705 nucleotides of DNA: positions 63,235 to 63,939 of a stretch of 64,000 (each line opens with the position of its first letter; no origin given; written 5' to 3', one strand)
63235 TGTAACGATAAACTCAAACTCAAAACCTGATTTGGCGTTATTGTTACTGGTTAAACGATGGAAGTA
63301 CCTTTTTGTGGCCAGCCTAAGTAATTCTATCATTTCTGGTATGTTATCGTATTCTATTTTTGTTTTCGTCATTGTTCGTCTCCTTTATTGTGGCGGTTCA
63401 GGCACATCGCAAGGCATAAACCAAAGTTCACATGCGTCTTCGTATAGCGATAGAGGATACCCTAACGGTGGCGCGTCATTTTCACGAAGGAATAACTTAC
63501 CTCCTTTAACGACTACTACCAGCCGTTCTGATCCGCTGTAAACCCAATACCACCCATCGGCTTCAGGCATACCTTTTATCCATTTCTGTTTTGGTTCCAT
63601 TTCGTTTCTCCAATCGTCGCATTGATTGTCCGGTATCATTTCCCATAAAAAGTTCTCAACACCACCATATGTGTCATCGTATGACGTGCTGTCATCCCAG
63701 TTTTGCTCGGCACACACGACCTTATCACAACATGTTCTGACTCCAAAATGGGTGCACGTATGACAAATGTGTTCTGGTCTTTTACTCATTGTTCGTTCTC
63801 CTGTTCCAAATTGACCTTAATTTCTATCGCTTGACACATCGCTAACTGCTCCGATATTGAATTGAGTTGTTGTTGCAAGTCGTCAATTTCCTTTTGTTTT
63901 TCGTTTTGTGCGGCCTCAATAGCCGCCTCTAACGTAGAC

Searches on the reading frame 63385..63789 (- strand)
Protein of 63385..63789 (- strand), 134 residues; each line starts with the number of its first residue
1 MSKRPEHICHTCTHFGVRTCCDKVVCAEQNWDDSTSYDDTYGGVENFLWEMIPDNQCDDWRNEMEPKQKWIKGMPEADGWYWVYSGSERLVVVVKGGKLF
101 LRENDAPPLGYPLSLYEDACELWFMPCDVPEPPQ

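Call 54: find_encoding_contigs(protein=window:63385-63789:-, flank=10000, max_places=1)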
Protein window:63385-63789:- (134 aa): 1 contig read that carries it; 1 place shown.
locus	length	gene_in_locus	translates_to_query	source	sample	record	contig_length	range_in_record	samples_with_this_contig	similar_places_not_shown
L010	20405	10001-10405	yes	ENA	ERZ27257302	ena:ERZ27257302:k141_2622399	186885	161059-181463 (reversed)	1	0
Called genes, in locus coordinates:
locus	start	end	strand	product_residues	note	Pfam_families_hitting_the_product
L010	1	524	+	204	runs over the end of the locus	-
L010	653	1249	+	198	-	-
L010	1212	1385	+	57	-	-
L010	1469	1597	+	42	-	-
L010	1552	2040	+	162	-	PF00085:Thioredoxin (weak)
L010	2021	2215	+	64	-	-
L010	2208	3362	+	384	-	PF00149:Metallophos (weak)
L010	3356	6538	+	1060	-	PF02463:SMC_N (faint), PF13175:AAA_15 (weak), PF13304:AAA_21 (faint), PF13476:AAA_23 (weak), PF14528:LAGLIDADG_3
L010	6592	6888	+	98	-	-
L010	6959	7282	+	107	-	-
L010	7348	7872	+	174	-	-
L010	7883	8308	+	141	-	PF11195:Tad2-like (faint)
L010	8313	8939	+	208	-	-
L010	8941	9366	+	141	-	-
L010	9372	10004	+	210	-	-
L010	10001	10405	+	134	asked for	-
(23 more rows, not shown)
